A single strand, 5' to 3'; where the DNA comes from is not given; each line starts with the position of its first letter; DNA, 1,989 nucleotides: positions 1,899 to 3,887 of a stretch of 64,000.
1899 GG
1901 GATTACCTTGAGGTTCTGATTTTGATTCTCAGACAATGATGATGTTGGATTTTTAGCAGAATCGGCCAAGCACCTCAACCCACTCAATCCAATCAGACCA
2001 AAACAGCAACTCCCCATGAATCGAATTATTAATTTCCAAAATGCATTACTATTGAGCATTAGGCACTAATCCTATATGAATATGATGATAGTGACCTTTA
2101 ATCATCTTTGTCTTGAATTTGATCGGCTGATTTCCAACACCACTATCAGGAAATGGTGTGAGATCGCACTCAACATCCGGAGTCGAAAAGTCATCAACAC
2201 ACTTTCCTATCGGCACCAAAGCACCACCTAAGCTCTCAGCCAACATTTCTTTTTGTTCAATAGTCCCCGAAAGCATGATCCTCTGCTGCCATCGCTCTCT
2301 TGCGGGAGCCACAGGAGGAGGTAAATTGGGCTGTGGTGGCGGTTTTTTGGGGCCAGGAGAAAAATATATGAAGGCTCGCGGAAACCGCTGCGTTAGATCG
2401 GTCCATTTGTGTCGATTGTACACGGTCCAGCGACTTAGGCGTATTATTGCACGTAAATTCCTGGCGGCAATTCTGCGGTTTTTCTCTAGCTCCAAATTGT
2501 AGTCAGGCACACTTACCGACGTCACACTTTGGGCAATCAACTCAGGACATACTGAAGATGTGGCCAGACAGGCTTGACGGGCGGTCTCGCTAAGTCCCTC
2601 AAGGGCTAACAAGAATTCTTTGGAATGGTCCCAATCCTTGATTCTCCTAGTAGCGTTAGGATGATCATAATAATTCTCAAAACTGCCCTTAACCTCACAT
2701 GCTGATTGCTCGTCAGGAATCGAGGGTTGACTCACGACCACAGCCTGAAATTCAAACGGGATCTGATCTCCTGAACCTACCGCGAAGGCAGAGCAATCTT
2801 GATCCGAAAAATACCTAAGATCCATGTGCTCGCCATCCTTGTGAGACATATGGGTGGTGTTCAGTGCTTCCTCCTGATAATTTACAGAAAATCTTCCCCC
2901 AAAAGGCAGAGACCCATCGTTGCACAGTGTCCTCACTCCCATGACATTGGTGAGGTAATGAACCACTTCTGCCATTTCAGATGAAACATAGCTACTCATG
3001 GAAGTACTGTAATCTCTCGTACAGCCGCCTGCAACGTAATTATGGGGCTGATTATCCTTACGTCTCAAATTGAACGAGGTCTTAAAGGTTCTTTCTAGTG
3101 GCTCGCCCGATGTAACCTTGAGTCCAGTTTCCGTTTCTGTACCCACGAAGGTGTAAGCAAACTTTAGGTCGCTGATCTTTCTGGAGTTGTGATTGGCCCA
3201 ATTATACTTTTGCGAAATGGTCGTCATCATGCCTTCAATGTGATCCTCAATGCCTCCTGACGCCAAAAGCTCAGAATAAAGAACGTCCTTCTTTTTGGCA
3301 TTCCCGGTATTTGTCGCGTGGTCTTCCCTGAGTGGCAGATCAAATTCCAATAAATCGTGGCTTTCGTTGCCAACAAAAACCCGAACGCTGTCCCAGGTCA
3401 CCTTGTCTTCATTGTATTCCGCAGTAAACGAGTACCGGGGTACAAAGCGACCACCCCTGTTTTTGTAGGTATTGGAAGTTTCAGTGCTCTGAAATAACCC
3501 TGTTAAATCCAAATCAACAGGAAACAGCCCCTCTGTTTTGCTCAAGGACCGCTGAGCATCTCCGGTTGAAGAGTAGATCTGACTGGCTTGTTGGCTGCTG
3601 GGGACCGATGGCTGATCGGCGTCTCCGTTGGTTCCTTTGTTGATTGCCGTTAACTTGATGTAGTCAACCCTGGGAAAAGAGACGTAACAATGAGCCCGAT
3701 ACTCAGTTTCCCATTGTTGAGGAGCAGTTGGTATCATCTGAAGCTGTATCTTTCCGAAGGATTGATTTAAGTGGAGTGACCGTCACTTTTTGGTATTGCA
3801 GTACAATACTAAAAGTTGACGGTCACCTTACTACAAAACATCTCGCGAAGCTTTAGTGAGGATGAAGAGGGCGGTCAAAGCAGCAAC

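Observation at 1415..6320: Two N-terminally truncated toxin copies, each with its own small secreted-protein gene: orphan toxin-immunity modules downstream of the main gene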

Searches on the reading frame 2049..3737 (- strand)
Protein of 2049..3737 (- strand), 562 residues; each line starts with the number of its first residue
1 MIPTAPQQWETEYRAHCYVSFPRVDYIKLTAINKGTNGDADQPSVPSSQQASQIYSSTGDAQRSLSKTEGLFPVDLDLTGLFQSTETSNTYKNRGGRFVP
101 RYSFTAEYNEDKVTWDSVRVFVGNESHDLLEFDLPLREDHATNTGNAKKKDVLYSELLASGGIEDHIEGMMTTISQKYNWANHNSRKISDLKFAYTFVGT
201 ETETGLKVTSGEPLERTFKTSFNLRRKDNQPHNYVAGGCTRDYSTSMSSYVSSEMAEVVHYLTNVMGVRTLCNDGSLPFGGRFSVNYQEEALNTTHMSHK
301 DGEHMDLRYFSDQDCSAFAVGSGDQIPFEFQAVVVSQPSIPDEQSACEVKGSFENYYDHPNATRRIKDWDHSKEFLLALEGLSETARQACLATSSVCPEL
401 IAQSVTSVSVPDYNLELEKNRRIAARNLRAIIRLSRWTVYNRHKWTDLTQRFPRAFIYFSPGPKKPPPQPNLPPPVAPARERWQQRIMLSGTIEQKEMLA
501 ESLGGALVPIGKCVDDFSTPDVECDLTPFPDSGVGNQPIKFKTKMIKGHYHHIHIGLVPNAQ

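Call 4: search_protein_families(library=pfam, proteins=[window:2049-3737:-], max_evalue=0.1)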
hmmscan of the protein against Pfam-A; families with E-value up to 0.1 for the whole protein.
window:2049-3737:- (562 aa): 0 families

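Call 8: search_solved_structures(query=window:2049-3737:-, max_evalue=10, show_alignments=2)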
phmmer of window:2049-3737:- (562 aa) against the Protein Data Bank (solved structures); distinct sequences matched with E-value up to 10: 6.
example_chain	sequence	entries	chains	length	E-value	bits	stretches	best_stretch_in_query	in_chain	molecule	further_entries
4h1n_A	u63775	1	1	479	0.67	11.6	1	519-554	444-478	Cytochrome P450 2B4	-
6nu2_T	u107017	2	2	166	0.75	11.4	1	399-485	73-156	39S ribosomal protein L22, mitochondrial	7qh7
2q6n_A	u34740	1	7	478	0.83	11.2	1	519-554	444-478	Cytochrome P450 2B4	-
5iut_A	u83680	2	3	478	0.83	11.2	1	519-554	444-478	Cytochrome P450 2B4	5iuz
5ool_T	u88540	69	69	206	1.3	10.7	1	400-485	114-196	39S ribosomal protein L22, mitochondrial | Large ribosomal subunit protein uL22m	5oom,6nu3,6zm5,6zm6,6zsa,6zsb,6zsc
3j7y_T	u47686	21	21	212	1.3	10.6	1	400-485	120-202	uL22 | uL22m | 39S ribosomal protein L22, mitochondrial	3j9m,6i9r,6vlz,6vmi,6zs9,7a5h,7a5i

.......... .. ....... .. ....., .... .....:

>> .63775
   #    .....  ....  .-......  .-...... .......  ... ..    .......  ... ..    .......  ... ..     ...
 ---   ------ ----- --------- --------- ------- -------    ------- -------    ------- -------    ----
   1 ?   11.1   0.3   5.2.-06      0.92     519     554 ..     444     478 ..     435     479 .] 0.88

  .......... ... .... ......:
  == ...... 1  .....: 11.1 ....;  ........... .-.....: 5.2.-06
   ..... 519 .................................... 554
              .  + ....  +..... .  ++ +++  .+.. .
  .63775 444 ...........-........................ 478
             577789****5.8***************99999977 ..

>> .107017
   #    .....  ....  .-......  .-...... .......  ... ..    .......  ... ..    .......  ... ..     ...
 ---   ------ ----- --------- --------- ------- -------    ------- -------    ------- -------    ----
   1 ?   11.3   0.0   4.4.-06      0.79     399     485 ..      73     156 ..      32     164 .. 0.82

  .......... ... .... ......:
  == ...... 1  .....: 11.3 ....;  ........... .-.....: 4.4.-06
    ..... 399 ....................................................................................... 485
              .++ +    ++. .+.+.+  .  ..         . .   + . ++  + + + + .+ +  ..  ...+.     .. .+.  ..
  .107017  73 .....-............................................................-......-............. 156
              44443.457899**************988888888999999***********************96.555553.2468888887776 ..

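Call 10: search_protein_families(library=ncbifam, proteins=[window:2049-3737:-], max_evalue=1)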
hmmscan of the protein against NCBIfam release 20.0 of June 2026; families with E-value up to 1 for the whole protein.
window:2049-3737:- (562 aa): 1 family
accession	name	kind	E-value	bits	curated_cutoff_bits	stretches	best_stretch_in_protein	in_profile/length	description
NF040647.1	IPPK_Arch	equivalog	0.079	12.2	120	1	357-433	49-126/259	isopentenyl phosphate kinase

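Call 23: find_homologous_proteins(query=window:2049-3737:-, max_evalue=0.001)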
Query window:2049-3737:- (562 aa): 2 proteins with E <= 0.001 among 8000 candidates.
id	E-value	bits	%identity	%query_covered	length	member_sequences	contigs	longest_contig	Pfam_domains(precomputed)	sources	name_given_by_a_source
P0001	0.0e+0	1316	100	100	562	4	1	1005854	-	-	-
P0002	8.5e-100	353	48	69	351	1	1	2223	-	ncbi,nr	ncbi:MAG: hypothetical protein KDD68_20420, partial [Bdellovibrionales bacterium]|nr:hypothetical pr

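Call 27: find_encoding_contigs(protein=P0002, flank=10000)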
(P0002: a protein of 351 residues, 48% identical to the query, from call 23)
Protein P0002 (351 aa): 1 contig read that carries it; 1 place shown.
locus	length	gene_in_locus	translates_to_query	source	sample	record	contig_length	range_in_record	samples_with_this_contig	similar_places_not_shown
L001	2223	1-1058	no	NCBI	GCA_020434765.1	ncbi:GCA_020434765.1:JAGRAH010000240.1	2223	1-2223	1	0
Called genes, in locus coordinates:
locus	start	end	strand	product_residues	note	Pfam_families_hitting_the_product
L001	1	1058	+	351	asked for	?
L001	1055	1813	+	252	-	-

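Call 39: search_protein_representatives(alignment_id=A3)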
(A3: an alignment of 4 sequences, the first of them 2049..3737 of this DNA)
Query: 4 sequences, 482 profile positions. Proteins with E-value up to 0.001 (for the whole library): 30; up to 1e-10: 12; up to 1e-30: 6. The best 30 are listed.
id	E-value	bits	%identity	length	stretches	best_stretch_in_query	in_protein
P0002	1.3e-180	617.9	-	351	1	133-481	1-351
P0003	1.7e-143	495.5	-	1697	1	1-479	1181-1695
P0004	5.0e-134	464.3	-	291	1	210-481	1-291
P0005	4.8e-52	193.9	-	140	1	218-331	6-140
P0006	5.7e-49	183.8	-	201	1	319-479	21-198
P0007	3.6e-42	161.3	-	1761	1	2-116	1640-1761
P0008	6.7e-29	117.6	-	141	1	353-480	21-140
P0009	2.6e-21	92.6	-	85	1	334-423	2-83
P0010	1.2e-19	87.1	-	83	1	304-378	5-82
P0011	2.4e-12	63.0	-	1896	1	40-480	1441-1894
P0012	1.2e-11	60.6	-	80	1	353-417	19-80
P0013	2.1e-11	59.9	-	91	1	306-386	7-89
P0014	1.7e-10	56.9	-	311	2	207-275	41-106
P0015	1.9e-10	56.7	-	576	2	36-272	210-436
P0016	2.2e-10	56.5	-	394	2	205-274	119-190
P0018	1.3e-08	50.6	-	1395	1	46-274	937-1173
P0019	2.1e-08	50.0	-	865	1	199-477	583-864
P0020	3.2e-08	49.4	-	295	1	150-269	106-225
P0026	1.5e-05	40.5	-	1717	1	130-385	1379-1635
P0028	2.7e-04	36.4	-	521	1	230-280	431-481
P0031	8.6e-04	34.8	-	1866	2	200-274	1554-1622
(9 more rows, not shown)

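Call 44: find_encoding_contigs(protein=P0007, flank=10000)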
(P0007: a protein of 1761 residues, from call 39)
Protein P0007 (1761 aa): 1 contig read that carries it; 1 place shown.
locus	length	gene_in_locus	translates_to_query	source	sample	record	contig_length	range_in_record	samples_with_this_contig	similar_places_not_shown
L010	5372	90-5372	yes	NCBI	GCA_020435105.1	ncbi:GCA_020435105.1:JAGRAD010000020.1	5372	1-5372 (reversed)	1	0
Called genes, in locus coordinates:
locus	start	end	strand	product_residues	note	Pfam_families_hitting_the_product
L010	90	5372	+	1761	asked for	PF18911:PKD_4, PF00801:PKD, PF18911:PKD_4, PF00801:PKD, PF18911:PKD_4, PF00801:PKD, PF18911:PKD_4, PF00801:PKD, +11 more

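Call 70: predict_structure(alignment_id=A5)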
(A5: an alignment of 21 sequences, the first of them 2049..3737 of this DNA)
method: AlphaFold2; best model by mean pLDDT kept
length: 562 residues; sequences in the alignment: 21
mean_pLDDT: 76.8   pTM: 0.79
mean pLDDT of the five models: 76.8, 75.3, 73.8, 73.3, 71.7
residues with pLDDT >= 90: 177; 70-90: 210; 50-70: 112; < 50: 63
segments of 3 or more residues with pLDDT < 50: 1-21, 81-86, 155-161, 515-523, 525-539
pLDDT, mean of each block of 10 residues (from residue 1): 38 42 70 74 57 76 88 74 51 75 89 90 84 76 69 49 59 82 84 92 88 91 69 71 75 93 92 88 70 72 92 93 60 60 90 90 91 96 97 95 93 87 93 95 86 83 65 64 83 91 92 53 41 43 57 85 43
secondary structure, 60 per line:
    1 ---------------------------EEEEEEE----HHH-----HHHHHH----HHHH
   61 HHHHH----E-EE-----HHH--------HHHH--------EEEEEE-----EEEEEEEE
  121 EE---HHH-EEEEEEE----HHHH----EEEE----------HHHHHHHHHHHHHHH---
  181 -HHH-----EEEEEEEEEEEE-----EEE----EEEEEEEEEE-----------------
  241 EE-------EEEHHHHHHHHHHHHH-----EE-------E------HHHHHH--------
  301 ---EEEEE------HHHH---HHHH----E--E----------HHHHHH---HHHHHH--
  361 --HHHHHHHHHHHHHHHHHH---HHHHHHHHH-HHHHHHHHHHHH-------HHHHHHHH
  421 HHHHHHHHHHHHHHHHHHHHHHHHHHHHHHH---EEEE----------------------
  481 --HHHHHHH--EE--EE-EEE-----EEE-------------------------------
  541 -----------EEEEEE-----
elements in order: E28-34 H47-52 H57-65 H90-93 E102-107 E113-122 E130-136 H141-144 E149-152 H163-177 E190-201 E207-209 E214-223 E250-252 H253-265 H287-292 E304-308 H315-318 H322-325 H344-349 H353-358 H363-380 H384-392 H394-405 H413-451 E455-458 H483-489 E499-501 E507-509 E552-557

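Call 74: fold_search(model_id=the predicted structure, library=pdb)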
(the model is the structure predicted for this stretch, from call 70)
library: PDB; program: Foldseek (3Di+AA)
matches with E <= 10: 1028; with E <= 0.001: 0
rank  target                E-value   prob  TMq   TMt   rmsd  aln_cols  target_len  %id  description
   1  7u1e_A                1.5e-03  0.90  0.11  0.17  15.6       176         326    9  CryoEM structure of the pancreatic ATP-sensitive potassium channel bound to ATP with Kir6.2-CTD in the down conformati (released 2022-08-31)
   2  5ykf_A                2.0e-03  0.90  0.12  0.19  16.0       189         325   10  Structure of pancreatic ATP-sensitive potassium channel bound with glibenclamide and ATPgammaS (3D class1 at 4.33A) (released 2018-04-18)
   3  9pr5_A                4.5e-03  0.92  0.12  0.19  12.4       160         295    9  Cryo-EM structure of the human inward-rectifier potassium 7.1 channel (Kir7.1) extended state (released 2026-02-25)
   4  3atf                  4.5e-03  0.87  0.11  0.26  15.8       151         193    9  Crystal Structure of the Kir3.2 Cytoplasmic Domain (Na+-free crystal soaked in 200 mM Cesium chloride) (released 2011-10-19)
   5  7u1s_A                5.1e-03  0.85  0.11  0.15  14.9       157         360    8  Cryo-EM structure of the pancreatic ATP-sensitive potassium channel bound to ATP and repaglinide with SUR1-out conform (released 2022-08-31)
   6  3spj                  5.1e-03  0.84  0.11  0.17  14.6       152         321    9  Apo inward rectifier potassium channel Kir2.2 I223L mutant (released 2011-08-24)
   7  1u4e                  6.7e-03  0.85  0.12  0.26  14.8       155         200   10  Crystal Structure of Cytoplasmic Domains of GIRK1 channel (released 2005-03-08)
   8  3sya                  6.7e-03  0.80  0.10  0.16  15.1       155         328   11  Crystal structure of the G protein-gated inward rectifier K+ channel GIRK2 (Kir3.2) in complex with sodium and PIP2 (released 2011-10-12)
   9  3syp                  7.0e-03  0.69  0.10  0.17  16.0       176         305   11  Crystal structure of the G protein-gated inward rectifier K+ channel GIRK2 (Kir3.2) R201A mutant (released 2011-10-12)
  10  9nms_A                7.4e-03  0.85  0.12  0.19  17.4       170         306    9  R162Q mutant of inwardly rectifying potassium channel Kir7.1 (released 2026-01-28)
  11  7mjp_A                7.4e-03  0.82  0.11  0.16  13.8       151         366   11  Vascular KATP channel: Kir6.1 SUR2B propeller-like conformation 2 (released 2021-10-13)
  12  9mh8_A                7.4e-03  0.77  0.10  0.15  11.8       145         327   10  CryoEM structure of G protein-gated inwardly rectifying potassium channel GIRK2 R92F (State 2) (released 2025-12-10)
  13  5twv_A                8.3e-03  0.66  0.12  0.18  16.4       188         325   10  Cryo-EM structure of the pancreatic ATP-sensitive K+ channel SUR1/Kir6.2 in the presence of ATP and glibenclamide (released 2017-01-25)
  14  1u4f_B                9.8e-03  0.75  0.10  0.24  15.3       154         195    8  Crystal Structure of Cytoplasmic Domains of IRK1 (Kir2.1) channel (released 2005-03-08)
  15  3sph                  1.2e-02  0.82  0.11  0.17  14.5       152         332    9  Inward rectifier potassium channel Kir2.2 I223L mutant in complex with PIP2 (released 2011-08-24)
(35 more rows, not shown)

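Call 75: search_solved_structures(query=A5, max_evalue=10, show_alignments=3)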
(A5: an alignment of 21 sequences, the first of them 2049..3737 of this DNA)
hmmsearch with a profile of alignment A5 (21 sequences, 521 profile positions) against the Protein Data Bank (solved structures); distinct sequences matched with E-value up to 10: 1.
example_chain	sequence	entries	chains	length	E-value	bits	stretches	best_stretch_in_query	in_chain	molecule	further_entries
1tzp_A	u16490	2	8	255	0.014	17.8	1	275-319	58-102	Penicillin-insensitive murein endopeptidase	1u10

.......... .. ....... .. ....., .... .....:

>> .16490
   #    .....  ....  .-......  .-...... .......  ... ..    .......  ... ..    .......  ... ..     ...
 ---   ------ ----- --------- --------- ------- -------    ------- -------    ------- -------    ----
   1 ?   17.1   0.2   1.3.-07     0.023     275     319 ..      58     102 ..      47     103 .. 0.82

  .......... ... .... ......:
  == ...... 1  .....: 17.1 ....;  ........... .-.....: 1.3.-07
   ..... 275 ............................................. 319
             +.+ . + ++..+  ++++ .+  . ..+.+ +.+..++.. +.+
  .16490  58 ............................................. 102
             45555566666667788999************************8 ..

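Call 76: search_protein_families(library=pfam, alignment_id=A5, max_evalue=1)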
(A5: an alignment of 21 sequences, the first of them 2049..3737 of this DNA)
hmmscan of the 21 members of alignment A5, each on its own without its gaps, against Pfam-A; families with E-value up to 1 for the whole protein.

A. member 1, window:2049-3737:- (562 aa): 0 families

B. families by the number of members that match (of 21 scanned): 8 families
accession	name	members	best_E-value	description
PF03411.18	Peptidase_M74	5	3.9e-05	Penicillin-insensitive murein endopeptidase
PF10501.15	Ribosomal_L50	1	0.0094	Ribosomal subunit 39S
PF19501.5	PcRGLX_1st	1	0.023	PcRGLX-like N-terminal RIFT barrel domain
PF13228.11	DUF4037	1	0.045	Domain of unknown function (DUF4037)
PF13599.13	Pentapeptide_4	1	0.064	Pentapeptide repeat region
PF11767.14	SET_assoc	1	0.14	Histone lysine methyltransferase SET associated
PF04496.17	Herpes_UL35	1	0.16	Herpesvirus UL35 family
PF18389.7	TrmO_C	1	0.2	TrmO C-terminal domain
